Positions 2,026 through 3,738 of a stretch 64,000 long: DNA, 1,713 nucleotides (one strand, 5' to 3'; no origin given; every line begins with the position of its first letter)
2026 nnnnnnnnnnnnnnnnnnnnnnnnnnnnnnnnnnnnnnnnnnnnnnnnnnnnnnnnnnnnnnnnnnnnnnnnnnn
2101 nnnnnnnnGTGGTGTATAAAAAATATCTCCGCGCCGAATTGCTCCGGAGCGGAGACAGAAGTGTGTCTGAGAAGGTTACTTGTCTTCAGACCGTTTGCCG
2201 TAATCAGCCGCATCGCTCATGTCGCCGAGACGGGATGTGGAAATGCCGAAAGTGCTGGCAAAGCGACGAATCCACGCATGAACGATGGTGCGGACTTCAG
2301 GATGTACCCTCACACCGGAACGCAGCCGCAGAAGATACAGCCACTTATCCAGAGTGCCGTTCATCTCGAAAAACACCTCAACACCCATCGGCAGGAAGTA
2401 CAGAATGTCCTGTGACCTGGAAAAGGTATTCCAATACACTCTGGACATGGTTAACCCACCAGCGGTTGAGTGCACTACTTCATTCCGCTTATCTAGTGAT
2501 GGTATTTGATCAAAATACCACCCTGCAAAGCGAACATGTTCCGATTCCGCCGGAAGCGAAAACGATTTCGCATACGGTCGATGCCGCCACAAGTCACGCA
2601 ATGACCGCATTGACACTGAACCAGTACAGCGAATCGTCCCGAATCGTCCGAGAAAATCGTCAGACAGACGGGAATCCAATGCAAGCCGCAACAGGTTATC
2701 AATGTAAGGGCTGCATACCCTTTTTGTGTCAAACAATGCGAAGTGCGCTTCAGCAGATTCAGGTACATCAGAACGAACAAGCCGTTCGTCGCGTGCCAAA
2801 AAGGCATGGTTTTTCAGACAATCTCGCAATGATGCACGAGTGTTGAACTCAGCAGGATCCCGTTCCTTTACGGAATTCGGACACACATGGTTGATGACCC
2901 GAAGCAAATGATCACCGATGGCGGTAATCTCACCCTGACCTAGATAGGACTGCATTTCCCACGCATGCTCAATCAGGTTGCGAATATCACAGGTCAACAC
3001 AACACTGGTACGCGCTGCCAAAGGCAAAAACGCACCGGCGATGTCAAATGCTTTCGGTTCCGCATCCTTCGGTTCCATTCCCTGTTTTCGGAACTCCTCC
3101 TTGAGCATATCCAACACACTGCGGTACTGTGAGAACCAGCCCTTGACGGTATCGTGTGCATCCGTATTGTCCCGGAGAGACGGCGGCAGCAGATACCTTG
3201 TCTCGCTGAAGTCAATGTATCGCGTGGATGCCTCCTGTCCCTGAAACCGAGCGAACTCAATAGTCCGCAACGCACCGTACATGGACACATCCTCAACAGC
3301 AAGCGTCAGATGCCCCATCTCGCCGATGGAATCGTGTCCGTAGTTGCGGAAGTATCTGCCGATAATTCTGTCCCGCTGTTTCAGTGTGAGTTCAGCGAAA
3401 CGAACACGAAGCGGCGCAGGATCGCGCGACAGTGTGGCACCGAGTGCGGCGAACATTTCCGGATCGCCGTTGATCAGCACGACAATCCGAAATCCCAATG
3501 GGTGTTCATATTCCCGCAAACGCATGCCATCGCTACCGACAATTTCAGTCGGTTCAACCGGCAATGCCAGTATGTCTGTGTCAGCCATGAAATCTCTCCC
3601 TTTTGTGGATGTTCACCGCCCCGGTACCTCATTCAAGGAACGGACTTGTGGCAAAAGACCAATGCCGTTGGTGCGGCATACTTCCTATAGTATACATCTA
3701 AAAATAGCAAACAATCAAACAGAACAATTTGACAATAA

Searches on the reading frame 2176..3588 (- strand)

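Call 57: search_protein_families(library=ncbifam, proteins=[window:2176-3588:-], max_evalue=0.00001)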
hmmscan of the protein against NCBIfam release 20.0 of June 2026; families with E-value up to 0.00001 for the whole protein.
window:2176-3588:- (470 aa): 1 family
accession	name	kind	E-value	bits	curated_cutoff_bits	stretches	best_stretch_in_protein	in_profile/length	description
TIGR02170.1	thyX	equivalog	7.2e-12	45.3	87.9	1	72-240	39-208/211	FAD-dependent thymidylate synthase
